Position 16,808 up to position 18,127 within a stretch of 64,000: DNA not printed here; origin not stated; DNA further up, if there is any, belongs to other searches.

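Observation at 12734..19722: Compact halogenase-rich lipid/polyketide-like cluster: 2 flavin halogenases, 2 KAS III-like enzymes, ACP and an LpxL-type acyltransferase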

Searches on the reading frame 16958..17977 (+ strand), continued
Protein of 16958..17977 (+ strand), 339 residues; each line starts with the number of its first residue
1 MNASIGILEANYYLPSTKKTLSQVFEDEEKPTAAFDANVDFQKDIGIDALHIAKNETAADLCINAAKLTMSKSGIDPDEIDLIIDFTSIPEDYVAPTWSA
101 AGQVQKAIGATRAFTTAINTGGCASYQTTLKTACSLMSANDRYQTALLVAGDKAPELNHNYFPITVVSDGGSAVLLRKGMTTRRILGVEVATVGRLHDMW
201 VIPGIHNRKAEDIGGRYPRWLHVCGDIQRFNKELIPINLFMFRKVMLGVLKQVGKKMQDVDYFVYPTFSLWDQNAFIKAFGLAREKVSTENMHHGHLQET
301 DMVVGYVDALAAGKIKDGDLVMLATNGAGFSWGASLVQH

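Call 34: search_solved_structures(query=window:16958-17977:+, max_evalue=1e-12, show_alignments=2)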
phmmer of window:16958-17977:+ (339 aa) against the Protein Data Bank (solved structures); distinct sequences matched with E-value up to 1e-12: 14.
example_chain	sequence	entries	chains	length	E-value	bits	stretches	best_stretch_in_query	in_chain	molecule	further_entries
2ebd_A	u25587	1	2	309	1.5e-17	67.1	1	45-338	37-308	3-oxoacyl-[acyl-carrier-protein] synthase 3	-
4xs7_A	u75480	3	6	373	9.2e-15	57.9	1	50-338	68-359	Daunorubicin-doxorubicin polyketide synthase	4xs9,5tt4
5wgc_A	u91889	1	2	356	1.3e-14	57.4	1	50-338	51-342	Daunorubicin-doxorubicin polyketide synthase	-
4xsa_A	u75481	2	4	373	1.5e-14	57.2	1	50-338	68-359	Daunorubicin-doxorubicin polyketide synthase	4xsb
8vd9_A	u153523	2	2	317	3.5e-14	56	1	6-337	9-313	Beta-ketoacyl-[acyl-carrier-protein] synthase III 1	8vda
4dfe_A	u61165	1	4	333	3.9e-14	55.9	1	45-338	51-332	3-oxoacyl-[acyl-carrier-protein] synthase 3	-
4ryb_A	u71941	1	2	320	1.4e-13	54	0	45-339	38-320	3-oxoacyl-[acyl-carrier-protein] synthase 3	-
3il4_A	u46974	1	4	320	1.6e-13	53.9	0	44-335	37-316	3-oxoacyl-[acyl-carrier-protein] synthase 3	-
4wzu_A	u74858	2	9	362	2.3e-13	53.4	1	42-336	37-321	3-oxoacyl-[acyl-carrier-protein] synthase 3 protein 2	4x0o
4nhd_A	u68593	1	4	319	2.8e-13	53.1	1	12-338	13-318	3-oxoacyl-[acyl-carrier-protein] synthase 3 protein 1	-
3il6_A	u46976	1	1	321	3.1e-13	52.9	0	45-195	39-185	3-oxoacyl-[acyl-carrier-protein] synthase 3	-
5bqs_A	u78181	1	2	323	3.5e-13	52.7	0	42-177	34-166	3-oxoacyl-[acyl-carrier-protein] synthase 3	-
3il5_A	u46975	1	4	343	4.1e-13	52.5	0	45-195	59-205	3-oxoacyl-[acyl-carrier-protein] synthase 3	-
1zow_A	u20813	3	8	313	4.8e-13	52.3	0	42-337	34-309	3-oxoacyl-[acyl-carrier-protein] synthase III | 3-oxoacyl-[acyl-carrier-protein] synthase 3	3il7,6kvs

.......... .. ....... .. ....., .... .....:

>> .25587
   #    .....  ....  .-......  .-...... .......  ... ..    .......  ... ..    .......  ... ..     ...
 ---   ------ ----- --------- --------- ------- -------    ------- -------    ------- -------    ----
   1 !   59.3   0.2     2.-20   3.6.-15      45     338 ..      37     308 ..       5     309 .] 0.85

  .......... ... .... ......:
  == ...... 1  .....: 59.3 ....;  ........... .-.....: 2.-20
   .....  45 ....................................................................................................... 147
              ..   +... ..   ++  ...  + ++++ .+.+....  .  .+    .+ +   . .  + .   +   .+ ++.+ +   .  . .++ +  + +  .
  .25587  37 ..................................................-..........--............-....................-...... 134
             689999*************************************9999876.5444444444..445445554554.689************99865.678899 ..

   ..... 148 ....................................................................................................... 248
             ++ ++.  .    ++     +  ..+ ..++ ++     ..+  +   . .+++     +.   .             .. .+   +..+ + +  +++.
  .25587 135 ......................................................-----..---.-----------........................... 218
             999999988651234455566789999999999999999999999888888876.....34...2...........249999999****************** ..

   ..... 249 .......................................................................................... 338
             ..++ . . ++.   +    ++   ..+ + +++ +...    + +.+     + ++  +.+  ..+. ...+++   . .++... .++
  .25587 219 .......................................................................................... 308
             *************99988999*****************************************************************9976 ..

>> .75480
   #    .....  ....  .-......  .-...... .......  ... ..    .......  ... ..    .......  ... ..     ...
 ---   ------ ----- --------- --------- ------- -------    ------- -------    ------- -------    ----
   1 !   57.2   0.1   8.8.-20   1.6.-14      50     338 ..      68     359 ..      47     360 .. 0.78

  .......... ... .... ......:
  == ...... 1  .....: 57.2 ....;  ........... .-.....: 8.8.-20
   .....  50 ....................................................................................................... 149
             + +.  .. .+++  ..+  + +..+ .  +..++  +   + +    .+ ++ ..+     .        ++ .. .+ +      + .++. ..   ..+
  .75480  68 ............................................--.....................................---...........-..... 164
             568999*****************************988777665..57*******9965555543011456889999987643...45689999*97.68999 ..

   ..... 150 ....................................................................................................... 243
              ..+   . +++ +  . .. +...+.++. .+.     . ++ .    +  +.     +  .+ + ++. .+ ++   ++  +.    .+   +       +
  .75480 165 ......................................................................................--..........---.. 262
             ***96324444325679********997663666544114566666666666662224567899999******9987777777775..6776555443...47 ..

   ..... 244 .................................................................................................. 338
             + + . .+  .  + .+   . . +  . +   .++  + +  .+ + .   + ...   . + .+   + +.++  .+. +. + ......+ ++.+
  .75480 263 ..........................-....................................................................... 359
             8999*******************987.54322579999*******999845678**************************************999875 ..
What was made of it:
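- On KS III-like transacylases (CerJ, ChlB3, ChlB6): Residue correspondence rests on sequence alignment to DpsC and FabH only (call 34).
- Closest known: DpsC and other initiation-module KS III enzymes of type II PKS. Same: The GH-x4-D motif aligns (call 34).
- DpsC aligns at the GH-x4-D motif (call 34). KAS2 lacks the second His that DpsC and FabH use for malonyl decarboxylation (call 34), so a priming condensation is not assured.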

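Call 40: search_protein_families(library=pfam, proteins=[L017:4339-8415:-, L026:4293-8423:+, L034:13110-16493:+, L034:16490-19282:+, L011:7764-8747:-, L011:5327-6586:-, L011:6598-7881:-, L017:12835-14826:-, L017:14835-15797:-, L023:2519-4249:+], max_evalue=0.001)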
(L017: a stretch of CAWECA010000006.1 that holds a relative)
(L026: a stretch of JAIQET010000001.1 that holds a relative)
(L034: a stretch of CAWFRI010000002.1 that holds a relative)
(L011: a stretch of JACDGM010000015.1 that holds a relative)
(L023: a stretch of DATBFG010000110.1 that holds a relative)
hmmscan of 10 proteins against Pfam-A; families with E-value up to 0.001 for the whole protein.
L017:4339-8415:- (1358 aa): 5 families
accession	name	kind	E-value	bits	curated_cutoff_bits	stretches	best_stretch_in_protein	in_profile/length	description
PF00668.25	Condensation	-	2.1e-98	330.4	30.6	1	38-482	4-456/456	Condensation domain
PF00501.34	AMP-binding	-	2.1e-90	303.7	29.9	1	503-847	2-383/384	AMP-binding enzyme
PF00975.26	Thioesterase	-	1.6e-14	55.1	26.4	1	1106-1195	16-107/226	Thioesterase domain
PF00550.31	PP-binding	-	1.1e-13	51.6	20.8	1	1012-1073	3-66/67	Phosphopantetheine attachment site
PF13193.12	AMP-binding_C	-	1.3e-11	45.7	24.5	1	907-983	1-76/76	AMP-binding enzyme C-terminal domain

L026:4293-8423:+ (1376 aa): 5 families
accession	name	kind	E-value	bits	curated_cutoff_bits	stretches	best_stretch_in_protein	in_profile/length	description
PF00668.25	Condensation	-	4.1e-106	355.8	30.6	1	61-506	3-455/456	Condensation domain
PF00501.34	AMP-binding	-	1e-97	327.8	29.9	1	527-871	1-383/384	AMP-binding enzyme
PF13193.12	AMP-binding_C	-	3.8e-15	57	24.5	1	931-1010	1-76/76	AMP-binding enzyme C-terminal domain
PF00550.31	PP-binding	-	4.1e-14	53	20.8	1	1038-1098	2-64/67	Phosphopantetheine attachment site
PF00975.26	Thioesterase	-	5.1e-14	53.5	26.4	1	1133-1226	16-110/226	Thioesterase domain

L034:13110-16493:+ (1127 aa): 4 families
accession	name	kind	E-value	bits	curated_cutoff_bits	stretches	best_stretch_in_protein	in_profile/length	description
PF00668.25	Condensation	-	1.3e-104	350.9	30.6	1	47-491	3-456/456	Condensation domain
PF00501.34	AMP-binding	-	8.6e-85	285.3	29.9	1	511-862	1-384/384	AMP-binding enzyme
PF00550.31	PP-binding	-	2.4e-13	50.5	20.8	1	1028-1091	2-67/67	Phosphopantetheine attachment site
PF13193.12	AMP-binding_C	-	3.2e-12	47.6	24.5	1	923-1000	1-76/76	AMP-binding enzyme C-terminal domain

L034:16490-19282:+ (930 aa): 7 families
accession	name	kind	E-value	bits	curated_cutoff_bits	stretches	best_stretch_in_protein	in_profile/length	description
PF00109.32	ketoacyl-synt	-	1.5e-70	238.1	20.8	1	12-270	3-252/252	Beta-ketoacyl synthase, N-terminal domain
PF02801.28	Ketoacyl-synt_C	-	2.2e-39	134.6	20.8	1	279-396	2-118/119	Beta-ketoacyl synthase, C-terminal domain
PF16197.11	KAsynt_C_assoc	-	7.4e-21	75.1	33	1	399-502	1-103/111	Ketoacyl-synthetase C-terminal extension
PF22621.2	CurL-like_PKS_C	-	1e-20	73.9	27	1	460-523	1-64/64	CurL-like, PKS C-terminal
PF00698.26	Acyl_transf_1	-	2.6e-16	60.4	32.7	1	544-662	1-113/319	Acyl transferase domain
PF22336.2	RhiE-like_linker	-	4.6e-13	49.4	27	1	464-526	2-63/67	RhiE-like, KS-MAT linker domain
PF00550.31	PP-binding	-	2.4e-12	47.4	20.8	1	864-926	3-67/67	Phosphopantetheine attachment site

L011:7764-8747:- (327 aa): 9 families
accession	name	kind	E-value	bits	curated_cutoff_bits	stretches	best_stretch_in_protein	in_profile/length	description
PF01370.27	Epimerase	-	2e-56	191.6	20.9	1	9-252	1-240/240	NAD dependent epimerase/dehydratase family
PF16363.11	GDP_Man_Dehyd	-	7.3e-44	151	27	1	11-315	2-332/332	GDP-mannose 4,6 dehydratase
PF01073.25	3Beta_HSD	-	1.8e-20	73.6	22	1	10-242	1-231/280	3-beta hydroxysteroid dehydrogenase/isomerase family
PF07993.18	NAD_binding_4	-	3.8e-13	49.6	20.1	1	11-187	1-209/258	Male sterility protein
PF13460.12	NAD_binding_10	-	2.8e-12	47.3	27.2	1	13-136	1-109/184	NAD(P)H-binding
PF02719.21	Polysacc_synt_2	-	3.7e-09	36.6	20.2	1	9-126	1-128/293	Polysaccharide biosynthesis protein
PF00106.31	adh_short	-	5.7e-06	26.4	26.6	1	7-76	1-72/195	short chain dehydrogenase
PF05368.20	NmrA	-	8.9e-06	25.9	27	1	6-121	2-102/298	NmrA-like family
PF04321.23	RmlD_sub_bind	-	1.1e-05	25.1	27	1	8-232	2-189/287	RmlD substrate binding domain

L011:5327-6586:- (419 aa): 5 families
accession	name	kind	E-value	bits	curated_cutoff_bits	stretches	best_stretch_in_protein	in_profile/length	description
PF13692.12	Glyco_trans_1_4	-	7.8e-25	88.2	27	1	214-356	2-142/142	Glycosyl transferases group 1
PF00534.26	Glycos_transf_1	-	1.6e-22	80.3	26.4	1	209-369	11-171/172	Glycosyl transferases group 1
PF13579.12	Glyco_trans_4_4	-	8.3e-18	65.7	29.7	1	19-190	2-158/158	Glycosyl transferase 4-like domain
PF13439.12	Glyco_transf_4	-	4.2e-16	59.9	28.5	1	23-194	7-169/170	Glycosyltransferase Family 4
PF13477.12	Glyco_trans_4_2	-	0.00058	20.5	23.4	0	25-131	14-112/139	Glycosyl transferase 4-like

L011:6598-7881:- (427 aa): 3 families
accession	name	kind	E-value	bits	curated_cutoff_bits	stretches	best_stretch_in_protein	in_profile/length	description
PF01041.23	DegT_DnrJ_EryC1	-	1.4e-97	327.6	19.8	1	65-420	8-359/360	DegT/DnrJ/EryC1/StrS aminotransferase family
PF01212.27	Beta_elim_lyase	-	4.9e-10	39.6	27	1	81-254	32-222/288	Beta-eliminating lyase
PF00155.27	Aminotran_1_2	-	1.1e-07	31.8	19.7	1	83-210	44-193/361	Aminotransferase class I and II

L017:12835-14826:- (663 aa): 10 families
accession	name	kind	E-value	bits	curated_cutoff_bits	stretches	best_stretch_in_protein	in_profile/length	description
PF02754.22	CCG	-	2e-30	105.2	20.6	2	422-507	2-85/85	Cysteine-rich domain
PF13183.11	Fer4_8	-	9.2e-11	42.6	27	1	289-355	2-66/68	4Fe-4S dicluster domain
PF13187.11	Fer4_9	-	8.2e-10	39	27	1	291-355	1-49/52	4Fe-4S dicluster domain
PF02665.19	Nitrate_red_gam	-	1.7e-09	38.1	22.9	1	126-252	92-210/217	Nitrate reductase gamma subunit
PF13237.11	Fer4_10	-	2.8e-09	37.2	25.5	1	288-354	5-53/53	4Fe-4S dicluster domain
PF12797.12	Fer4_2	-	2.1e-06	27.8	24.5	1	288-304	6-22/22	4Fe-4S binding domain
PF12838.12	Fer4_7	-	7.8e-06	26.7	27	1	292-355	2-50/52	4Fe-4S dicluster domain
PF13484.11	Fer4_16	-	0.00014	23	30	1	292-355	2-65/66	4Fe-4S double cluster binding domain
PF00037.32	Fer4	-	0.00073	19.7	21.1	0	290-304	6-20/24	4Fe-4S binding domain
PF13534.11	Fer4_17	-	0.00083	20.3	22.2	0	291-354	1-57/61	4Fe-4S dicluster domain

L017:14835-15797:- (320 aa): 2 families
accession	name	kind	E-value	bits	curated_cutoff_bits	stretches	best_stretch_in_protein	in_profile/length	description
PF01012.27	ETF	-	1.3e-35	123.3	26.7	1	5-175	2-179/181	Electron transfer flavoprotein domain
PF00766.25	ETF_alpha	-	1.1e-32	112.3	27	1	197-278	1-81/81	Electron transfer flavoprotein FAD-binding domain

L023:2519-4249:+ (576 aa): 1 family
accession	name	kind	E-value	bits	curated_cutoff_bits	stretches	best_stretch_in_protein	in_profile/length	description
PF00082.27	Peptidase_S8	-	1.1e-53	182.9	21.8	1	131-433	1-274/288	Subtilase family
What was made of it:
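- amino-sugar genes in six loci (call 40);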

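Call 55: search_protein_families(library=pfam, proteins=[L024:7395-8780:+, L024:6430-7383:+, L024:5633-6433:+, L024:2763-5636:+, L032:12931-14469:+, L041:5328-7181:+, L052:6951-7937:+, L052:1572-4883:+, L029:7913-8785:+, L042:4655-6577:+], max_evalue=0.001)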
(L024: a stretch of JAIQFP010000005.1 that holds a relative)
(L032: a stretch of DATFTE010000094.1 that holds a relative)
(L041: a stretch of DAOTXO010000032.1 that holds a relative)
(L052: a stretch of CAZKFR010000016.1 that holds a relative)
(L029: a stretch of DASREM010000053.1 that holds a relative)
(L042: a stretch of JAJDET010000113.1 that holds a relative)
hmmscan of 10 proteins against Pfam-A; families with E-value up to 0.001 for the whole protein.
L024:7395-8780:+ (461 aa): 20 families
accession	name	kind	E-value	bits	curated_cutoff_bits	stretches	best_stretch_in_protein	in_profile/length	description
PF13738.12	Pyr_redox_3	-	5.7e-43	147.7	30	1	175-430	1-281/305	Pyridine nucleotide-disulphide oxidoreductase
PF07992.20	Pyr_redox_2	-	7.6e-27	94.9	26.1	1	172-430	1-251/291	Pyridine nucleotide-disulphide oxidoreductase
PF12797.12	Fer4_2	-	5.9e-10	38.9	24.5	1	50-70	2-22/22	4Fe-4S binding domain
PF14697.11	Fer4_21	-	1.4e-09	38.4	35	1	52-106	2-59/59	4Fe-4S dicluster domain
PF13237.11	Fer4_10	-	1.5e-09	38.1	25.5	1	51-100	2-53/53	4Fe-4S dicluster domain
PF03486.20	HI0933_like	-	3.2e-09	37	50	0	237-304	107-174/244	HI0933-like protein Rossmann domain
PF12838.12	Fer4_7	-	3.4e-09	37.4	27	1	47-71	27-51/52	4Fe-4S dicluster domain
PF00070.33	Pyr_redox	-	1.1e-08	35.9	22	1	324-391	1-68/82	Pyridine nucleotide-disulphide oxidoreductase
PF12837.12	Fer4_6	-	1.1e-08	35.1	25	1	50-71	1-22/24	4Fe-4S binding domain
PF00037.32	Fer4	-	2.4e-08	33.9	21.1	1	52-71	2-21/24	4Fe-4S binding domain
PF13187.11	Fer4_9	-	1.8e-06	28.3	27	1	57-104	1-52/52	4Fe-4S dicluster domain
PF01266.30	DAO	-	2e-06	28.1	27.9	0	173-208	1-38/353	FAD dependent oxidoreductase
PF13454.12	NAD_binding_9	-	3.9e-06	27.4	21.8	0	258-293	119-154/155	FAD-NAD(P)-binding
PF13484.11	Fer4_16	-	5.8e-06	27.4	30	0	54-70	49-65/66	4Fe-4S double cluster binding domain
PF13434.12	Lys_Orn_oxgnase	-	1.1e-05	25.2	21.3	1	251-362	107-229/339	L-lysine 6-monooxygenase/L-ornithine 5-monooxygenase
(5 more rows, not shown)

L024:6430-7383:+ (317 aa): 0 families

L024:5633-6433:+ (266 aa): 0 families

L024:2763-5636:+ (957 aa): 1 family
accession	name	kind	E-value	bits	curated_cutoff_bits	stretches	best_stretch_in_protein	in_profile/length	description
PF11741.13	AMIN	-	2.1e-12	47.4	20.5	1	32-122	1-93/101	AMIN domain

L032:12931-14469:+ (512 aa): 1 family
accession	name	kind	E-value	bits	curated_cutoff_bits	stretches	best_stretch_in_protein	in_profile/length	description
PF00171.27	Aldedh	-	7.6e-174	579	23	1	29-495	1-461/461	Aldehyde dehydrogenase family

L041:5328-7181:+ (617 aa): 5 families
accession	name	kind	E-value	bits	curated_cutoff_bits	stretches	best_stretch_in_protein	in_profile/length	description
PF00005.33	ABC_tran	-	6.6e-27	95.2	25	1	429-564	3-136/137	ABC transporter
PF00664.28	ABC_membrane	-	7.2e-14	52.6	28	1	52-293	9-250/274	ABC transporter transmembrane region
PF13191.12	AAA_16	-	1.3e-06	29.4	32.6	0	436-565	23-145/167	AAA ATPase domain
PF02463.25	SMC_N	-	9e-06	25.7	40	0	533-609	133-211/220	RecF/RecN/SMC N terminal domain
PF13304.12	AAA_21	-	0.00016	22.3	27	0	531-596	232-299/304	AAA domain, putative AbiEii toxin, Type IV TA system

L052:6951-7937:+ (328 aa): 1 family
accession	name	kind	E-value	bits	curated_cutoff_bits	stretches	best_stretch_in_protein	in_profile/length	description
PF01066.26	CDP-OH_P_transf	-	3.7e-13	50.6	22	1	61-160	2-95/152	CDP-alcohol phosphatidyltransferase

L052:1572-4883:+ (1103 aa): 4 families
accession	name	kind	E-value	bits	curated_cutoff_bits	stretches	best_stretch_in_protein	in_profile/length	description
PF25183.1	OMP_b-brl_4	-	3.7e-54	184.9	30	1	254-1043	1-810/838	Outer membrane beta barrel domain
PF13620.12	CarboxypepD_reg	-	5.6e-22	78.3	32.3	1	45-126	2-82/82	Carboxypeptidase regulatory-like domain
PF13715.12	CarbopepD_reg_2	-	2e-13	50.6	32.2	1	46-137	2-88/88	CarboxypepD_reg-like domain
PF00593.30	TonB_dep_Rec_b-barrel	-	1.6e-09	38.6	27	1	388-932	14-397/436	TonB dependent receptor-like, beta-barrel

L029:7913-8785:+ (290 aa): 1 family
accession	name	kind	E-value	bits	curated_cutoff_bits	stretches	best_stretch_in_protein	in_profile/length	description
PF00990.26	GGDEF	-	5.1e-35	121.1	23.8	1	135-285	2-157/161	Diguanylate cyclase, GGDEF domain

L042:4655-6577:+ (641 aa): 2 families
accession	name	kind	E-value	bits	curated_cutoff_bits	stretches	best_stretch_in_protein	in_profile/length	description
PF00668.25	Condensation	-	2.6e-36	125.8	30.6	2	161-329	10-181/456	Condensation domain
PF00501.34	AMP-binding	-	4.7e-08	32.7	29.9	1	598-641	1-45/384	AMP-binding enzyme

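Call 60: predict_structure(alignment_id=A1)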
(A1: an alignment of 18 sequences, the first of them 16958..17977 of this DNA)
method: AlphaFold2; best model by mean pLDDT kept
length: 339 residues; sequences in the alignment: 18
mean_pLDDT: 81.1   pTM: 0.85
mean pLDDT of the five models: 81.1, 80.8, 80.7, 80.2, 78.0
residues with pLDDT >= 90: 159; 70-90: 91; 50-70: 63; < 50: 26
segments of 3 or more residues with pLDDT < 50: 91-97, 197-208, 219-224
pLDDT, mean of each block of 10 residues (from residue 1): 89 91 72 60 71 87 96 96 82 50 94 88 85 95 96 72 72 96 95 61 40 52 56 78 95 96 81 83 89 78 92 95 83 94
secondary structure, 60 per line:
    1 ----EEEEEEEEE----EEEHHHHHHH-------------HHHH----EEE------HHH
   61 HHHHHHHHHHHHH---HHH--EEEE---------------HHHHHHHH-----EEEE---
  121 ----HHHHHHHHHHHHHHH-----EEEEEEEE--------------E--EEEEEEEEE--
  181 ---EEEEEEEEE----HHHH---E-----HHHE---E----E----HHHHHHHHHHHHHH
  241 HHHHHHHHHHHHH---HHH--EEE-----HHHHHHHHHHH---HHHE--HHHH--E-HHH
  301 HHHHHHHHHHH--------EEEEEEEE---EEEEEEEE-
elements in order: E5-13 E18-20 H21-27 H41-44 E49-51 H58-73 E82-85 H101-108 E114-117 H125-139 E145-152 E170-178 E184-192 H197-200 H227-253 E262-264 H270-280 H290-293 H298-311 E320-327 E331-338
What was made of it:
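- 16958..17977 (+): KAS2: the catalytic KAS III-like subunit, with Cys123, His296 and Asp301 invariant. Thr267 stands in place of FabH His244 and His296 in place of FabH Asn274. AF2 model pLDDT 81 (call 60).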
